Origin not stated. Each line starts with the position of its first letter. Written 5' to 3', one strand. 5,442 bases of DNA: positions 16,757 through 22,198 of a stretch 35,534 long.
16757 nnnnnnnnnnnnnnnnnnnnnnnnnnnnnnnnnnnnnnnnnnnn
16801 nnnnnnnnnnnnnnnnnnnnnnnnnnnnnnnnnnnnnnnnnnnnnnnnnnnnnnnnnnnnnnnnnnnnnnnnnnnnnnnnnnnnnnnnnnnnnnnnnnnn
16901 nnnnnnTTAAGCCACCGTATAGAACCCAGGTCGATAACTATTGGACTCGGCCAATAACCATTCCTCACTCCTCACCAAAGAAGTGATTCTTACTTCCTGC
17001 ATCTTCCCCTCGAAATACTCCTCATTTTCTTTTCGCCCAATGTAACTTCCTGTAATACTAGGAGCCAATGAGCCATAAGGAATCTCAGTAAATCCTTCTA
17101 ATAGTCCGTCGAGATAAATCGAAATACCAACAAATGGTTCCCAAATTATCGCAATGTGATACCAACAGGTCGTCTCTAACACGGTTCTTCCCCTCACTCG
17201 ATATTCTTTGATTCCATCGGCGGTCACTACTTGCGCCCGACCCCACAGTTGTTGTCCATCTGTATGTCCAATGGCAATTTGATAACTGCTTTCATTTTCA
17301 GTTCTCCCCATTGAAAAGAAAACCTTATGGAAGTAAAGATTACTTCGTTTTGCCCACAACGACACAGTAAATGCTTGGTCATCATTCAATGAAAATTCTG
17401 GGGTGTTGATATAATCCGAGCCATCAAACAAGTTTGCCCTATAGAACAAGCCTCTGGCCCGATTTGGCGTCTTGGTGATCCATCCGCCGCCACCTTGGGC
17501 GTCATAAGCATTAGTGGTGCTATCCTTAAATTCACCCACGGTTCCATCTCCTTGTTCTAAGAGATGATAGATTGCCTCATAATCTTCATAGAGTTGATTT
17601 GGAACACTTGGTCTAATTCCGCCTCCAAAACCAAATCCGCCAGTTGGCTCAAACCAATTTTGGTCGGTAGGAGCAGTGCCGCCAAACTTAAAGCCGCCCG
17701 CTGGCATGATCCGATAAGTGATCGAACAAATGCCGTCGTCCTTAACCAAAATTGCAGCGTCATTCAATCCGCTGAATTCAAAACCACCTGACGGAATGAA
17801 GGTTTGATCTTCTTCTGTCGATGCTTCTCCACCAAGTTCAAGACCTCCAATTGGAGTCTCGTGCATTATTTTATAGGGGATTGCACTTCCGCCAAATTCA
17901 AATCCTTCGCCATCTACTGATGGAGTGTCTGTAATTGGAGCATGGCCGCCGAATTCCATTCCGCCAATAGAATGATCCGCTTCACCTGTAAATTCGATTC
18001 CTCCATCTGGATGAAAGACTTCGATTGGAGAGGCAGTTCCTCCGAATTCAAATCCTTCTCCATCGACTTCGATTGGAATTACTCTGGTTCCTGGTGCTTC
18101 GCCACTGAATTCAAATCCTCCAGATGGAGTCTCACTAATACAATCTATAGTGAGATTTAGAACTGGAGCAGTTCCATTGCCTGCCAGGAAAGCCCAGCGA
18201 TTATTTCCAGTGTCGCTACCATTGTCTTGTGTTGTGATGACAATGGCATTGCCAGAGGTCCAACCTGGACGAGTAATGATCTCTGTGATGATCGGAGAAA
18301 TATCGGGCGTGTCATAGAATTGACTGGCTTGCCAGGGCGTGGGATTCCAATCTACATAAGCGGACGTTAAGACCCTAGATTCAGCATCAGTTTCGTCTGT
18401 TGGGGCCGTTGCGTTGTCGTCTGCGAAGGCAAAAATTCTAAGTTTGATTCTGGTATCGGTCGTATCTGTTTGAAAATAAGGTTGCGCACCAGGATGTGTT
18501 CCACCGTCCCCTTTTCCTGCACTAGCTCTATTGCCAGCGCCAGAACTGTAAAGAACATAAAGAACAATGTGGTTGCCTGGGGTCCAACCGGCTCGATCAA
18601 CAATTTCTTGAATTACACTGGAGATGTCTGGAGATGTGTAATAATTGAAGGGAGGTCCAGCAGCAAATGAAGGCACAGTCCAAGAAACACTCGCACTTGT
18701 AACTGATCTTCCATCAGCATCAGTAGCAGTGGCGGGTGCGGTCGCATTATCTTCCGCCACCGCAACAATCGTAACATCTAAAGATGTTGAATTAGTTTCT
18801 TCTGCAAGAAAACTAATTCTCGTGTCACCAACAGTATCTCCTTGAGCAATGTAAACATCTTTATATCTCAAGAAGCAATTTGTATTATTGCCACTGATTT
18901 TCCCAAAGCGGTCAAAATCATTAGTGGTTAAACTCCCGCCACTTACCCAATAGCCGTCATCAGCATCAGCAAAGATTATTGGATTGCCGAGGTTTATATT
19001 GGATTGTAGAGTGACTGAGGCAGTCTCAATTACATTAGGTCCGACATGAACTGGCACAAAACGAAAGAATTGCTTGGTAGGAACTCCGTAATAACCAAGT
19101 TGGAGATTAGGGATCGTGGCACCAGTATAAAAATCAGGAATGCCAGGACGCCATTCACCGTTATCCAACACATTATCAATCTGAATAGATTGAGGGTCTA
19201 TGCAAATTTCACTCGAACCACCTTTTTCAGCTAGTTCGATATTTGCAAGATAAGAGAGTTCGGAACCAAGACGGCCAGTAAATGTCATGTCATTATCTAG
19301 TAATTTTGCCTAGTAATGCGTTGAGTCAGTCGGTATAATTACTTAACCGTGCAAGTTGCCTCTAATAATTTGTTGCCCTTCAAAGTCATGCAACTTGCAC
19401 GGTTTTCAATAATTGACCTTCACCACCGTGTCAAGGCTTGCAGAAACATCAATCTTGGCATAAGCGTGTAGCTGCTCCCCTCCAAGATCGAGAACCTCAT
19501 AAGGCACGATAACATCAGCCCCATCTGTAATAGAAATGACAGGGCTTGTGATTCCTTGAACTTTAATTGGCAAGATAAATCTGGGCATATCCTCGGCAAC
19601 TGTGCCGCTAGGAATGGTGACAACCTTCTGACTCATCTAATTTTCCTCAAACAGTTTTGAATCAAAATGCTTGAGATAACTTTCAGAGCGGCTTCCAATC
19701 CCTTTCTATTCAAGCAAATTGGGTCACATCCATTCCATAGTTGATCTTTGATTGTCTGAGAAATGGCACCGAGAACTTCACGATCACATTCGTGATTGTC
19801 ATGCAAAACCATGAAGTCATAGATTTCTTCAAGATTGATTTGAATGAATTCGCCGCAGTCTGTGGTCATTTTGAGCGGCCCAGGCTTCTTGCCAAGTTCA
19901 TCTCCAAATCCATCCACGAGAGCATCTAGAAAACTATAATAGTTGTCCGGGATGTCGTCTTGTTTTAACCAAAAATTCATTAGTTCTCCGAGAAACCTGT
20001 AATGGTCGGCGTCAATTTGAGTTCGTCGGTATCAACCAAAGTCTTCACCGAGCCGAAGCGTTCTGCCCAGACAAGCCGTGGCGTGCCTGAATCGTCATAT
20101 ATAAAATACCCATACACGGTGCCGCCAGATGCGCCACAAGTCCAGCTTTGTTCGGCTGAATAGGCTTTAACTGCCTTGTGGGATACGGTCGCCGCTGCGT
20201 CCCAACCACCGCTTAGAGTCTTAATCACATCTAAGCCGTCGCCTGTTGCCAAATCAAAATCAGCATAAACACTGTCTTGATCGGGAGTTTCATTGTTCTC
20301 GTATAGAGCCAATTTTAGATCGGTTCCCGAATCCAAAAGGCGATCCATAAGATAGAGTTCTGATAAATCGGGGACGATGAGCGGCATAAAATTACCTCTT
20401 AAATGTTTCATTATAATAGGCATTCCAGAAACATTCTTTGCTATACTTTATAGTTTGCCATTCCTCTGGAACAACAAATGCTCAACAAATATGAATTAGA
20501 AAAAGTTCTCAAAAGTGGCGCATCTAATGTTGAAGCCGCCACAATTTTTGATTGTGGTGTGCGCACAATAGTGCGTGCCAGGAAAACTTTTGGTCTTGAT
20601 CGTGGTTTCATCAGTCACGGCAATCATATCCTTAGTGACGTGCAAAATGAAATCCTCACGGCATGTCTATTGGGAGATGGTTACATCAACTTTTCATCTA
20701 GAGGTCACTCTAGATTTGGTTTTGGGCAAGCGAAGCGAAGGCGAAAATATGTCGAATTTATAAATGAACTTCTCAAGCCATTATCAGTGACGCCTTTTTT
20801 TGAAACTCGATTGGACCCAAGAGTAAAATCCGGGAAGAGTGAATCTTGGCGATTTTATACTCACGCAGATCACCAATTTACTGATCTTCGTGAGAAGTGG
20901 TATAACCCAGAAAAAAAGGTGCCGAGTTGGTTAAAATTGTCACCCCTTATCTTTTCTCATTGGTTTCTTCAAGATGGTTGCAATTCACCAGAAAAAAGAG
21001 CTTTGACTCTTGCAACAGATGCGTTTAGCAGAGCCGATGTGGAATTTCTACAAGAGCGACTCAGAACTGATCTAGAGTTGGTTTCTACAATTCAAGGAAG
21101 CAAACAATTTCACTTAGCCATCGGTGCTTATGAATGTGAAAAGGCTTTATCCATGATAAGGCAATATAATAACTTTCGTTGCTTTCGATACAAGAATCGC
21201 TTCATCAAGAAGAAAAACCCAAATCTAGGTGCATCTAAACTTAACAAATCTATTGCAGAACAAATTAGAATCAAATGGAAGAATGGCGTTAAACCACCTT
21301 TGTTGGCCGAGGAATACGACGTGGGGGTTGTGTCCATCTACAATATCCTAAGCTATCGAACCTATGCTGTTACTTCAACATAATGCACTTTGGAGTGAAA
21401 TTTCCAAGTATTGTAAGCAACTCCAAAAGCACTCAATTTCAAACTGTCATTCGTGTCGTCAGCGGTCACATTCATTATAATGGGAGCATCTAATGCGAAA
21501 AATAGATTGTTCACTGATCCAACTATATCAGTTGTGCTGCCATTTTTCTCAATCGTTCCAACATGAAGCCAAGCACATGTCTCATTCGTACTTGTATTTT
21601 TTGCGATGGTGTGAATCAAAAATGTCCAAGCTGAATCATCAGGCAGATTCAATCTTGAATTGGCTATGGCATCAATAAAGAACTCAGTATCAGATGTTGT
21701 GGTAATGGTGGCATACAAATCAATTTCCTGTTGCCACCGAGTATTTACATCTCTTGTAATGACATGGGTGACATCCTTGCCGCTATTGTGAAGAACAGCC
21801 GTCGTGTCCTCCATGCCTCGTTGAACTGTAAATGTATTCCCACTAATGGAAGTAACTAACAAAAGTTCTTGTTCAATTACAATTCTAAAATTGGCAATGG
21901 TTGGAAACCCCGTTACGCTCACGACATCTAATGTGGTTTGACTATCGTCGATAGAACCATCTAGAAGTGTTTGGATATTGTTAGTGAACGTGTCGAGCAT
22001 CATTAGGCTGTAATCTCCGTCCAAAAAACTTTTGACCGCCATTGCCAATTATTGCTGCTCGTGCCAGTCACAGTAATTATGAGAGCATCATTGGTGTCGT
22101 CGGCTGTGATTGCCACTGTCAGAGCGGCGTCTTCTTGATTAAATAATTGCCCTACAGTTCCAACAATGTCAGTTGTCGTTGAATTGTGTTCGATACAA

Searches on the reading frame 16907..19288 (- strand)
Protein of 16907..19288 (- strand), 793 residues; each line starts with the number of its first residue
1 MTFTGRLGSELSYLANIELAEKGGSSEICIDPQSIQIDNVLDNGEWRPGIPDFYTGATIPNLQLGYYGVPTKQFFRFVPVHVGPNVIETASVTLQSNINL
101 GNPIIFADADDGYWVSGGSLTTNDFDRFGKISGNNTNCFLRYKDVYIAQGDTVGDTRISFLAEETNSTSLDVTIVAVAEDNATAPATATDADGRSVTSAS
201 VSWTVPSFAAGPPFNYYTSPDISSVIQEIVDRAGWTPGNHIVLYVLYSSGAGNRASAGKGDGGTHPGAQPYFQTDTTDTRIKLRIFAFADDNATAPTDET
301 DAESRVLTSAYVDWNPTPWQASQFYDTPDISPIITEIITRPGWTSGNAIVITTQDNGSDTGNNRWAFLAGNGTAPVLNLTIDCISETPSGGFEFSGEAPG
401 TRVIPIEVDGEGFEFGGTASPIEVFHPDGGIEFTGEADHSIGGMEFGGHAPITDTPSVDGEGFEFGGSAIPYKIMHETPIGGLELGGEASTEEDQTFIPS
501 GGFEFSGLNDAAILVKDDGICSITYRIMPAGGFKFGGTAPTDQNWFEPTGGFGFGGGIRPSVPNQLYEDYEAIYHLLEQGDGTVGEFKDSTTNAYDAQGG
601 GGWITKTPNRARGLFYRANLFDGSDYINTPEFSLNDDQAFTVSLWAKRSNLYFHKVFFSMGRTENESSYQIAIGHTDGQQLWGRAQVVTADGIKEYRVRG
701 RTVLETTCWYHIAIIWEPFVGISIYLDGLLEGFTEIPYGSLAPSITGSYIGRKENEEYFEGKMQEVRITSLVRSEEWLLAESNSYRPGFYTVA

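Call 13: search_protein_families(library=pfam, proteins=[window:16907-19288:-], max_evalue=0.01)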
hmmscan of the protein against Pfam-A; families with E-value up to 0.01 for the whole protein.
window:16907-19288:- (793 aa): 1 family
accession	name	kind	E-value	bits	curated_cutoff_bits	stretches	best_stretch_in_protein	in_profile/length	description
PF13385.13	Laminin_G_3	-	1.5e-18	67.8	27.6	1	622-776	2-148/151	Concanavalin A-like lectin/glucanases superfamily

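Call 27: search_protein_families(library=phrogs, proteins=[window:16907-19288:-], max_evalue=0.001)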
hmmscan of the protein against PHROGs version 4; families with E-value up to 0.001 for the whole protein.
window:16907-19288:- (793 aa): 0 families

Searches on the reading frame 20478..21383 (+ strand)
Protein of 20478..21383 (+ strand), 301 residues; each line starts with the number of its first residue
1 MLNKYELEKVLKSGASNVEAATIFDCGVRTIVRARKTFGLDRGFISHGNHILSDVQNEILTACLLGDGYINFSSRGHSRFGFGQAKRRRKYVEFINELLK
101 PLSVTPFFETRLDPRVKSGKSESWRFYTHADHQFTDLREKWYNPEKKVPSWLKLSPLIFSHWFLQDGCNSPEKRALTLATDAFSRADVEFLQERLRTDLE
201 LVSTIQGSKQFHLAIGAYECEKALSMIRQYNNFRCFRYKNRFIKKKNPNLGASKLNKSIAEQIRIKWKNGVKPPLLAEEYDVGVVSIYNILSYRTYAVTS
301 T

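Call 13: search_protein_families(library=pfam, proteins=[window:20478-21383:+], max_evalue=0.01)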
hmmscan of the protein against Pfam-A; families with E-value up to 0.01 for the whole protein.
window:20478-21383:+ (301 aa): 1 family
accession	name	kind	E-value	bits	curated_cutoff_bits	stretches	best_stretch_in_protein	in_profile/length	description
PF03161.18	LAGLIDADG_2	-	2.6e-22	80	25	1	58-210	2-154/168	LAGLIDADG DNA endonuclease family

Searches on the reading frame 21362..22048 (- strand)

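Call 13: search_protein_families(library=pfam, proteins=[window:21362-22048:-], max_evalue=0.01)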
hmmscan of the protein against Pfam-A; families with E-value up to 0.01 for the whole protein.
window:21362-22048:- (228 aa): 0 families

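Call 27: search_protein_families(library=phrogs, proteins=[window:21362-22048:-], max_evalue=0.001)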
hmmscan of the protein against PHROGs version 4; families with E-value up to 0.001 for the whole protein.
window:21362-22048:- (228 aa): 5 families
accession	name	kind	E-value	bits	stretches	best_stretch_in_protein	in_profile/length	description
phrog_12150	-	unknown function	6e-08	33.1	1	25-102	11-94/477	-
phrog_38058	-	tail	1e-07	31.6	1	25-172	18-172/708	tail fiber protein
phrog_8469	-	tail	5.2e-07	30.3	1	21-142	5-134/303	tail fiber protein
phrog_23837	-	head and packaging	0.00031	20.7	1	31-120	20-112/507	virion structural protein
phrog_6427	-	unknown function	0.00043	19.8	1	16-98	1-97/675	-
